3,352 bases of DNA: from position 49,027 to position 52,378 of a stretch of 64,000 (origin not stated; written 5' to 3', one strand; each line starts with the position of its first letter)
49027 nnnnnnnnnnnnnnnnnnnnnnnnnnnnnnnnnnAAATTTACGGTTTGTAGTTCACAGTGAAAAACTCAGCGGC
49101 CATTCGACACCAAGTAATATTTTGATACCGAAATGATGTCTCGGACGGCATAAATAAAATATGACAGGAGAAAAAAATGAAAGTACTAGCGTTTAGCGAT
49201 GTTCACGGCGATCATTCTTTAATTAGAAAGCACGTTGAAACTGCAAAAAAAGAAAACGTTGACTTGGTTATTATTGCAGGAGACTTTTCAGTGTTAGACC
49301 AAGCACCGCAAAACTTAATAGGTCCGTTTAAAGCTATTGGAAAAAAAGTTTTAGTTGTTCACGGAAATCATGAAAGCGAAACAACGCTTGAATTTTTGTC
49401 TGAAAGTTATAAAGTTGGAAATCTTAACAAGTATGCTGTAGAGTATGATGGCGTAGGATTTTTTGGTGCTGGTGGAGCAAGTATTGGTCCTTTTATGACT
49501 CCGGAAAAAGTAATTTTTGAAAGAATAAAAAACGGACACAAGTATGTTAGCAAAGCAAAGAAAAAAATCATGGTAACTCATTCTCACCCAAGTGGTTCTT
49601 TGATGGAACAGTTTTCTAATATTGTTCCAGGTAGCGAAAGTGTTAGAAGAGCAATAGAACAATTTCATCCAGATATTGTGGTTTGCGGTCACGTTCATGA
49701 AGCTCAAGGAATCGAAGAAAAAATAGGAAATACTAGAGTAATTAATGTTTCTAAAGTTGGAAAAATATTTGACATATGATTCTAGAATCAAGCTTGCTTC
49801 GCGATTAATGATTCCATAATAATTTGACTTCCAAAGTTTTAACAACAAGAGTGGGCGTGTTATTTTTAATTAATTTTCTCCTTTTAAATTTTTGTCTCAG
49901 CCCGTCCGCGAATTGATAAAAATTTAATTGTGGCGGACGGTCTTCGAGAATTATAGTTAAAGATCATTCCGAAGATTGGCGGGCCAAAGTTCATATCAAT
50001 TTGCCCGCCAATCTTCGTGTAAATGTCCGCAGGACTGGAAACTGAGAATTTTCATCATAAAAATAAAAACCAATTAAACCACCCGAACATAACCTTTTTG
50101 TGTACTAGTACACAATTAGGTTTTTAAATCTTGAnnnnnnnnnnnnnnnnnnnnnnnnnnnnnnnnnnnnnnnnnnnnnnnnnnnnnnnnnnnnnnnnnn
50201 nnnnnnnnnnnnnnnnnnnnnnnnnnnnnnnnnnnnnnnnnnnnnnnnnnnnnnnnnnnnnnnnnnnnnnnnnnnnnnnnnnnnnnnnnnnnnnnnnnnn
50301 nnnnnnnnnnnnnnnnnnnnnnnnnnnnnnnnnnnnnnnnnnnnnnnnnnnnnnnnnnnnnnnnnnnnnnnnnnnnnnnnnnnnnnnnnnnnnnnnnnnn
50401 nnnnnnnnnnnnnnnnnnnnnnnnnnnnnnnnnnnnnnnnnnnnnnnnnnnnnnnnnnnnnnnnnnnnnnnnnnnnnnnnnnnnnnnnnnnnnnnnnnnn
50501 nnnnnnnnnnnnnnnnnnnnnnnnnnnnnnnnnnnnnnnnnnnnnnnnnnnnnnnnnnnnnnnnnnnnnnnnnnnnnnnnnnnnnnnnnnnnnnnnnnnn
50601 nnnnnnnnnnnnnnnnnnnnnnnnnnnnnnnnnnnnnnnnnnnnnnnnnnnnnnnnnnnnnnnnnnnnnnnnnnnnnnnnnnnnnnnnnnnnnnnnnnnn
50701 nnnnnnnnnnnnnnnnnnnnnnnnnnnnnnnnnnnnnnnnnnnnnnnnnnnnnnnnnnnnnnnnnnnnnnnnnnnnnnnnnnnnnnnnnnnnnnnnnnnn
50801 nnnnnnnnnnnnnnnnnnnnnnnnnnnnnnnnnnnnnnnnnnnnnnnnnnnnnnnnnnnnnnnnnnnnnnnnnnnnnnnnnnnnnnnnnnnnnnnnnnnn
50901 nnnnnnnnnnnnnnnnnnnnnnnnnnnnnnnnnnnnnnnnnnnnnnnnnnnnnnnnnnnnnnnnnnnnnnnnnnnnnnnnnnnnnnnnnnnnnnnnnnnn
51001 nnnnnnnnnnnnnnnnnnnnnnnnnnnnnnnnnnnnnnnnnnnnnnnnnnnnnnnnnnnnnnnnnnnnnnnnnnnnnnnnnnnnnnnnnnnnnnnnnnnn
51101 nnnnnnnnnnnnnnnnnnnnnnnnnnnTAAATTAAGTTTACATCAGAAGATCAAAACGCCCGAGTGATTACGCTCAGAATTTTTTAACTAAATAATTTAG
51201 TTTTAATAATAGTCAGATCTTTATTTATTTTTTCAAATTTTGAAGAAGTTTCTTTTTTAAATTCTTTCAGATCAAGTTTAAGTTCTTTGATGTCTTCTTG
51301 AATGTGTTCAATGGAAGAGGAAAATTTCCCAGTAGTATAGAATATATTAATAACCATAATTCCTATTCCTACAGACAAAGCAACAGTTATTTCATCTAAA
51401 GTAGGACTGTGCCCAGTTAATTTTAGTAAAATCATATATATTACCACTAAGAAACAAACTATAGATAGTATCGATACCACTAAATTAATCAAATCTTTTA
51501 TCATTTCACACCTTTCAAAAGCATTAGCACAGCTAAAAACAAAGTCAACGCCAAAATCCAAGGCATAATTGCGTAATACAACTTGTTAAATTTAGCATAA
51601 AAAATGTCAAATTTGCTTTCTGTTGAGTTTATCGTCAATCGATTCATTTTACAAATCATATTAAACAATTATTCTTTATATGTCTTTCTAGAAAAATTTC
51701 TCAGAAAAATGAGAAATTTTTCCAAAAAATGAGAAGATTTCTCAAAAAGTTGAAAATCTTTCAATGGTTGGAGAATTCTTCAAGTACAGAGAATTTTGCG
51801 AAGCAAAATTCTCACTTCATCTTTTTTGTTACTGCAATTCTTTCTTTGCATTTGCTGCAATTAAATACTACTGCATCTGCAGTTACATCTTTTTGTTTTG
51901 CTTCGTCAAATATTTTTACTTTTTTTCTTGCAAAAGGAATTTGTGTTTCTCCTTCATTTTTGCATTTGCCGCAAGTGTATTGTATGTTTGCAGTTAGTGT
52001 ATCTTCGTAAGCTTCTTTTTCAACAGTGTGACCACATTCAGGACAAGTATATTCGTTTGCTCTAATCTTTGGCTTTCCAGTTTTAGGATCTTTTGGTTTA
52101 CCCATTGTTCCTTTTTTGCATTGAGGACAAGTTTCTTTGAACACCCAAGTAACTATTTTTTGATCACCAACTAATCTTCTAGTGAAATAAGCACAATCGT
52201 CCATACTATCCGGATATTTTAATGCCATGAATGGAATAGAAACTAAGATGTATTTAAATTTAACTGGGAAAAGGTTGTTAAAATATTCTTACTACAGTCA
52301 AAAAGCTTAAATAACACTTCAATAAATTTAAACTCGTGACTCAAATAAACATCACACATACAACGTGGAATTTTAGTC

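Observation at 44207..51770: Two about 110-nt direct repeats carrying arrays of the palindrome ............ bracket a 7.4-kb gene block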

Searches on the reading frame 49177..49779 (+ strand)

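Call 10: search_protein_families(library=pfam, proteins=[window:49177-49779:+], max_evalue=0.01)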
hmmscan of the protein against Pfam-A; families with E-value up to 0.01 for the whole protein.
window:49177-49779:+ (200 aa): 4 families
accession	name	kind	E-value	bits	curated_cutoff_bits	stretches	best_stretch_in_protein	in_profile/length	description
PF00149.33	Metallophos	-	1.8e-20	74.6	21.5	1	1-175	1-190/191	Calcineurin-like phosphoesterase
PF12850.12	Metallophos_2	-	3.5e-19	69.8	27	1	1-191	1-132/154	Calcineurin-like phosphoesterase superfamily domain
PF14582.11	Metallophos_3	-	1.2e-12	48.1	28.2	2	126-190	172-235/259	Metallophosphoesterase, calcineurin superfamily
PF00465.25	Fe-ADH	-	0.0081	16.2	31.3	0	6-43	57-96/168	Iron-containing alcohol dehydrogenase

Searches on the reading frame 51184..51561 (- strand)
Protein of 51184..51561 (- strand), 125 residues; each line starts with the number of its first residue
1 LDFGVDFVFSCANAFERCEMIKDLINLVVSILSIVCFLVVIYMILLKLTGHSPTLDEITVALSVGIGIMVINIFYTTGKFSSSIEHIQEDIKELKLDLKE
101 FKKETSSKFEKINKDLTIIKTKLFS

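Call 11: search_protein_families(library=pfam, proteins=[window:51184-51561:-], max_evalue=0.01)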
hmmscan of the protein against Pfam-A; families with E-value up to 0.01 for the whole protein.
window:51184-51561:- (125 aa): 1 family
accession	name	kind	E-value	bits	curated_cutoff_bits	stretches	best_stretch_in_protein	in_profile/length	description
PF18160.6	SLATT_5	-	0.0013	18.5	29.5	1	13-112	21-123/192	SMODS and SLOG-associating 2TM effector domain family 5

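Call 57: search_protein_families(library=pfam, proteins=[window:51187-51504:-], max_evalue=1)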
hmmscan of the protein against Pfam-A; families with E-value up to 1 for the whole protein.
seq(106 aa): 5 families
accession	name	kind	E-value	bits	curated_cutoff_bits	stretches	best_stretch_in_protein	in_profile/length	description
PF00804.31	Syntaxin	-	0.019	15.2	26.7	1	60-102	6-47/157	Syntaxin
PF06103.16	DUF948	-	0.022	15.3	37.2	1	45-96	8-59/89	Bacterial protein of unknown function (DUF948)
PF19517.4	DUF6050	-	0.093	13.5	27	1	2-60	7-64/116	Family of unknown function (DUF6050)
PF18160.6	SLATT_5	-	0.14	11.9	29.5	1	4-93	31-123/192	SMODS and SLOG-associating 2TM effector domain family 5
PF24073.1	DUF7365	-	0.18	12.4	27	1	63-85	78-100/101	Coiled-coil region of unknown function (DUF7365)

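Call 62: search_protein_families(library=padloc, proteins=[window:51187-51504:-], max_evalue=0.1)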
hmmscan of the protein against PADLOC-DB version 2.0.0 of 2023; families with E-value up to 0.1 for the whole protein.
seq(106 aa): 2 families
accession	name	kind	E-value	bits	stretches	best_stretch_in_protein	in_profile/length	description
PDLC03819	RTasSLATT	-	0.0001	20.1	1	5-98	30-117/176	DRT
PDLC03794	RTasSLATT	-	0.0085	13.9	1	9-64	31-84/176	DRT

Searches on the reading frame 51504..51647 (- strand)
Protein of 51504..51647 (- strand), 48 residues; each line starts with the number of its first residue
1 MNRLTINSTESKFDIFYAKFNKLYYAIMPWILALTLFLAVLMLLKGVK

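Call 57: search_protein_families(library=pfam, proteins=[window:51504-51647:-], max_evalue=1)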
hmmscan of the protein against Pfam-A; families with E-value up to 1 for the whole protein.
seq(48 aa): 1 family
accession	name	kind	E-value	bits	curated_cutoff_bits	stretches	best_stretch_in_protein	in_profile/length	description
PF12280.13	BSMAP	-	0.22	12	25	1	27-44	178-195/197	Brain specific membrane anchored protein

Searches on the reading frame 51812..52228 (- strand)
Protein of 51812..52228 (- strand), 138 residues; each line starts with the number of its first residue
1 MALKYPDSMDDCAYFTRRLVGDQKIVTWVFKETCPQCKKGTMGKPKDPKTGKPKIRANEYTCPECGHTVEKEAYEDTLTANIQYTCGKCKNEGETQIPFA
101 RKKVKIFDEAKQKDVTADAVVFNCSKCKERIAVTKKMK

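Call 11: search_protein_families(library=pfam, proteins=[window:51812-52228:-], max_evalue=0.01)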
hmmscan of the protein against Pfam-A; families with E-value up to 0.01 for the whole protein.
window:51812-52228:- (138 aa): 10 families
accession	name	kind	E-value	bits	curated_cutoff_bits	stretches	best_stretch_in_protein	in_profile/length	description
PF24441.1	DUF7560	-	5.7e-06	26.4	27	1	119-138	3-22/44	Family of unknown function (DUF7560)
PF09723.15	Zn_ribbon_8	-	6.2e-05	23.4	34.4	0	59-71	5-17/41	Zinc ribbon domain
PF05129.18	Zn_ribbon_Elf1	-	0.00046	20.7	29.8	1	43-109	6-72/79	Transcription elongation factor Elf1 like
PF12760.12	Zn_ribbon_IS1595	-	0.00076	19.8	25.4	0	58-91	17-45/46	Transposase zinc-ribbon domain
PF25164.1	CoiA_N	-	0.0015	18.4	26.3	0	54-69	11-27/50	Competence protein CoiA, N-terminal domain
PF14353.12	CpXC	-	0.0019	18.6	25.4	0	85-136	2-52/121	CpXC protein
PF25206.1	DUF7836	-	0.0019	18.5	26.7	0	61-93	9-40/59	Domain of unknown function (DUF7836)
PF18439.7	zf_UBZ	-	0.0021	18.1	25.6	0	59-72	2-15/32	Ubiquitin-Binding Zinc Finger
PF24042.1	DUF7351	-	0.0024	18.1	31.2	0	58-97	65-108/177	Domain of unknown function (DUF7351)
PF10601.15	zf-LITAF-like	-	0.0035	17.9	23.8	0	82-99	4-21/70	LITAF-like zinc ribbon domain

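Call 47: find_homologous_proteins(query=window:51812-52228:-, max_evalue=1e-30)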
Query window:51812-52228:- (138 aa): 111 proteins with E <= 1e-30 among 123 candidates.
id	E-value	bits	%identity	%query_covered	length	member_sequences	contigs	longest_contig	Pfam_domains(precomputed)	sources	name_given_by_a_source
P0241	1.1e-88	312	100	100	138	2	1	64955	PF24441.2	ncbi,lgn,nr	ncbi:hypothetical protein HZA97_01785 [Candidatus Woesearchaeota archaeon]|nr:hypothetical protein [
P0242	1.1e-69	251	79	100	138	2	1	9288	PF14205.12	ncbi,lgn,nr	ncbi:hypothetical protein HY837_04750 [archaeon]|nr:hypothetical protein [archaeon]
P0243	7.1e-60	219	71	100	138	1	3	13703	-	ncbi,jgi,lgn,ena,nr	ncbi:hypothetical protein COV11_01375 [Candidatus Woesearchaeota archaeon CG10_big_fil_rev_8_21_14_0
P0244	4.4e-56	207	70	100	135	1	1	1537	-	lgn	-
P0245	2.4e-55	204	67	100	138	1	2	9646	PF24441.2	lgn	-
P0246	2.8e-55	204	70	100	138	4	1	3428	PF24441.2,PF24460.2,PF13248.12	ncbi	-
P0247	5.5e-55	203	65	100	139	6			PF24441.2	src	-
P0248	2.0e-54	201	67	100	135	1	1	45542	PF24441.2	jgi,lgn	jgi:predicted RNA-binding Zn-ribbon protein involved in translation (DUF1610 family)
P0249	8.4e-54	199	67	100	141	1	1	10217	-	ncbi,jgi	-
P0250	2.1e-53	198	68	100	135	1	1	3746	PF24441.2,PF07754.18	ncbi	-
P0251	5.1e-53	197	68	100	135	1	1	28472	PF24441.2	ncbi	-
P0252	5.3e-53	197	63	100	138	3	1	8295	-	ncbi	-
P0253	5.3e-53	197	62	100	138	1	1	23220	-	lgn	-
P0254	1.8e-52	195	63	100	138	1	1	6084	-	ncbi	-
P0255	2.4e-52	195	64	100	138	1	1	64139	PF24441.2,PF13240.12,PF07754.18,PF10058.15,PF05876.19,PF24460.2,PF13248.12,PF09723.16,PF26788.1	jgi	-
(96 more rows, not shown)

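Call 48: find_encoding_contigs(protein=P0242, flank=10000, max_places=4)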
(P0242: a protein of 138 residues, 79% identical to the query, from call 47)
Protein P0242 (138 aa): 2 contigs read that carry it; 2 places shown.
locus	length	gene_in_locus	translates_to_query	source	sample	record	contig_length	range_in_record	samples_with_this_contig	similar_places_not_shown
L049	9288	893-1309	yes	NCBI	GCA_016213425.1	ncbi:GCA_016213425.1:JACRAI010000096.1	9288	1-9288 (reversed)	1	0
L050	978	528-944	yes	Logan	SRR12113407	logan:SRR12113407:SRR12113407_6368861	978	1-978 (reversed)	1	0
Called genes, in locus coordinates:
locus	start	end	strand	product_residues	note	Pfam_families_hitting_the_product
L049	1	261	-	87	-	?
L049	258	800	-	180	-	PF01769:MgtE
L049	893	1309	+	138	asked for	PF14205:Cys_rich_KTR (faint)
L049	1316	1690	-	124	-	-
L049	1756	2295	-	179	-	-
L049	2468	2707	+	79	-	-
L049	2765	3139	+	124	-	-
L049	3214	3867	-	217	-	PF14582:Metallophos_3 (faint), PF00149:Metallophos, PF12850:Metallophos_2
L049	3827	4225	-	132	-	PF01521:Fe-S_biosyn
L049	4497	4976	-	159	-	PF13238:AAA_18, PF13671:AAA_33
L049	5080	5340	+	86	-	-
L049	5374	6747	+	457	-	PF04055:Radical_SAM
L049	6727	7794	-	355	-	PF00266:Aminotran_5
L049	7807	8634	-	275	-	-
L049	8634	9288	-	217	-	?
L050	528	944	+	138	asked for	PF14205:Cys_rich_KTR (faint)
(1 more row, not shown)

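Call 49: find_encoding_contigs(protein=P0243, flank=10000, max_places=4)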
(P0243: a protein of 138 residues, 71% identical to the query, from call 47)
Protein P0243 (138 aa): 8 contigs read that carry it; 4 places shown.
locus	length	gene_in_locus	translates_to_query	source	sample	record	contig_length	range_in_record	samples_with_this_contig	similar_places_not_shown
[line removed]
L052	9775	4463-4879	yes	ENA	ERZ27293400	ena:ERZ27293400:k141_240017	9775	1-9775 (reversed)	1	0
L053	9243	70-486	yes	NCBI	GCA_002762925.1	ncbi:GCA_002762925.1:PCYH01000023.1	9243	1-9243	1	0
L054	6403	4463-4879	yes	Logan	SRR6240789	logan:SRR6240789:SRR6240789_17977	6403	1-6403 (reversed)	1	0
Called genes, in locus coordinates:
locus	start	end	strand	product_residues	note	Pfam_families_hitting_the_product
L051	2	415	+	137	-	?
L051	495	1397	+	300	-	PF01882:DUF58, PF13519:VWA_2 (faint)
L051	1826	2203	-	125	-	-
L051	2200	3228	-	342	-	PF13328:HD_4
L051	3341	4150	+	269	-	PF04014:MazE_antitoxin (weak)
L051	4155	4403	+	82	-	-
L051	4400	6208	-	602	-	PF08439:Peptidase_M3_N, PF01432:Peptidase_M3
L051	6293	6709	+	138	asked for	-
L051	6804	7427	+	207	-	PF00929:RNase_T, PF13482:RNase_H_2 (faint), PF16473:Rv2179c-like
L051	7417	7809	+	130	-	PF11969:DcpS_C, PF01230:HIT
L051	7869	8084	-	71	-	-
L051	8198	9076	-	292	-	-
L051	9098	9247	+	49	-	-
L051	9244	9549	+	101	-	-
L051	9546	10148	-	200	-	PF00149:Metallophos, PF12850:Metallophos_2, PF14582:Metallophos_3 (faint)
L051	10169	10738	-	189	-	PF08984:DUF1858, PF01521:Fe-S_biosyn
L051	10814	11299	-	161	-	PF07931:CPT (weak), PF13238:AAA_18, PF13671:AAA_33, PF01202:SKI (weak)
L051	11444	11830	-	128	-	-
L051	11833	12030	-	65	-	PF04014:MazE_antitoxin (weak)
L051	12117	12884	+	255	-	PF00491:Arginase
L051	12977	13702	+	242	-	?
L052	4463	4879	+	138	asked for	-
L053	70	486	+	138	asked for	-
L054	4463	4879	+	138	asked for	-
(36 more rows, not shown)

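Call 88: find_encoding_contigs(protein=P0248, flank=10000, max_places=2)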
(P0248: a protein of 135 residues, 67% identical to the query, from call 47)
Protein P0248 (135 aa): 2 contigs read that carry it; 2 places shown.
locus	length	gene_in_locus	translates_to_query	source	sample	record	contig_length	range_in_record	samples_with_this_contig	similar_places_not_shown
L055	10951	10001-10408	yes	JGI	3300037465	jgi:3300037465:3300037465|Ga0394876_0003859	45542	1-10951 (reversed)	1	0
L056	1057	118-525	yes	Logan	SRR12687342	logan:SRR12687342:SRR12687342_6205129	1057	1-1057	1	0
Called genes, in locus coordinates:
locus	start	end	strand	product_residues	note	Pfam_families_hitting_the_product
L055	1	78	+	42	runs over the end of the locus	-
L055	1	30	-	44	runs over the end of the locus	-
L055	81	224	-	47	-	PF10049:DUF2283 (weak)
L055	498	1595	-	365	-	PF00932:LTD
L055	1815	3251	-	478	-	-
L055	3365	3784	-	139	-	-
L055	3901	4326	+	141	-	-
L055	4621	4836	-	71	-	-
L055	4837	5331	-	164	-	PF01613:Flavin_Reduct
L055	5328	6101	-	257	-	PF06691:DUF1189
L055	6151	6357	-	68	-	-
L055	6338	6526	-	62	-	-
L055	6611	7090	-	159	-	PF13489:Methyltransf_23 (weak), PF13847:Methyltransf_31, PF08241:Methyltransf_11, PF08242:Methyltransf_12 (weak), PF13649:Methyltransf_25, PF01209:Ubie_methyltran (weak)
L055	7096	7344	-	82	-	-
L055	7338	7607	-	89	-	-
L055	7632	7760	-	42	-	-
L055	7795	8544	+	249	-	PF13098:Thioredoxin_2 (weak), PF13462:Thioredoxin_4, PF01323:DSBA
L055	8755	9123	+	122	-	-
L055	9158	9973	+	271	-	PF02381:MraZ (faint)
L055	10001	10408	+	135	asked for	PF24441:DUF7560 (faint)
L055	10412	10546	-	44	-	-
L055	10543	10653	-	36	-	-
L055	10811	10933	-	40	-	-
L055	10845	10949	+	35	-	?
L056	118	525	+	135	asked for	PF24441:DUF7560 (faint)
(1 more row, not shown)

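Call 89: find_encoding_contigs(protein=P0245, flank=10000, max_places=2)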
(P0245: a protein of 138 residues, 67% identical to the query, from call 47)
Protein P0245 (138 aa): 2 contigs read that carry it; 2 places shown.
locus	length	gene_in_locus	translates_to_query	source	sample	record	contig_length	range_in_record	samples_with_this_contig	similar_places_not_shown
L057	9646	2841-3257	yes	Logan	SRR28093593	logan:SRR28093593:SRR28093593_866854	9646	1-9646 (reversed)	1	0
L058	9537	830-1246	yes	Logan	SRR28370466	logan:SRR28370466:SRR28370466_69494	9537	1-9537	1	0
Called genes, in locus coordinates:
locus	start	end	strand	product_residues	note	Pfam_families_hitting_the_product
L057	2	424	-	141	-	?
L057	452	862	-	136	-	-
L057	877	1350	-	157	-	PF01209:Ubie_methyltran (weak), PF13489:Methyltransf_23, PF13847:Methyltransf_31, PF08241:Methyltransf_11, PF08242:Methyltransf_12, PF13649:Methyltransf_25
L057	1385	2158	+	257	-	PF27296:MJ1341_C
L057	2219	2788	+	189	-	-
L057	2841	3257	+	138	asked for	PF24441:DUF7560 (faint)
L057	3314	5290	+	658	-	PF00133:tRNA-synt_1, PF01406:tRNA-synt_1e (faint), PF09334:tRNA-synt_1g, PF00133:tRNA-synt_1 (weak), PF09334:tRNA-synt_1g, PF00133:tRNA-synt_1, PF08264:Anticodon_1, PF01588:tRNA_bind, +1 more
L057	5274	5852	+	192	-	PF07314:Lit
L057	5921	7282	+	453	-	PF17803:Cadherin_4 (faint), PF17963:Big_9 (faint), PF18911:PKD_4 (faint), PF00801:PKD (faint), PF18981:InlK_D3 (faint), PF21027:Sde0182_C (faint), PF19410:DUF5980 (faint), PF13927:Ig_3 (faint)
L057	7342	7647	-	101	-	-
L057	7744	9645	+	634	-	?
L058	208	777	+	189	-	-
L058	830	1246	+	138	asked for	PF24441:DUF7560 (faint)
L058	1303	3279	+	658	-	PF00133:tRNA-synt_1, PF01406:tRNA-synt_1e (faint), PF09334:tRNA-synt_1g, PF00133:tRNA-synt_1 (weak), PF09334:tRNA-synt_1g, PF00133:tRNA-synt_1, PF08264:Anticodon_1, PF01588:tRNA_bind, +1 more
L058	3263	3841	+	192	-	PF07314:Lit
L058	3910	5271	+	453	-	PF17803:Cadherin_4 (faint), PF17963:Big_9 (faint), PF18911:PKD_4 (faint), PF00801:PKD (faint), PF18981:InlK_D3 (faint), PF21027:Sde0182_C (faint), PF19410:DUF5980 (faint), PF13927:Ig_3 (faint)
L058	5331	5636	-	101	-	-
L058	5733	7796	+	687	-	PF02463:SMC_N (faint), PF13476:AAA_23, PF13555:AAA_29 (faint), PF13304:AAA_21 (weak)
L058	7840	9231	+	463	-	-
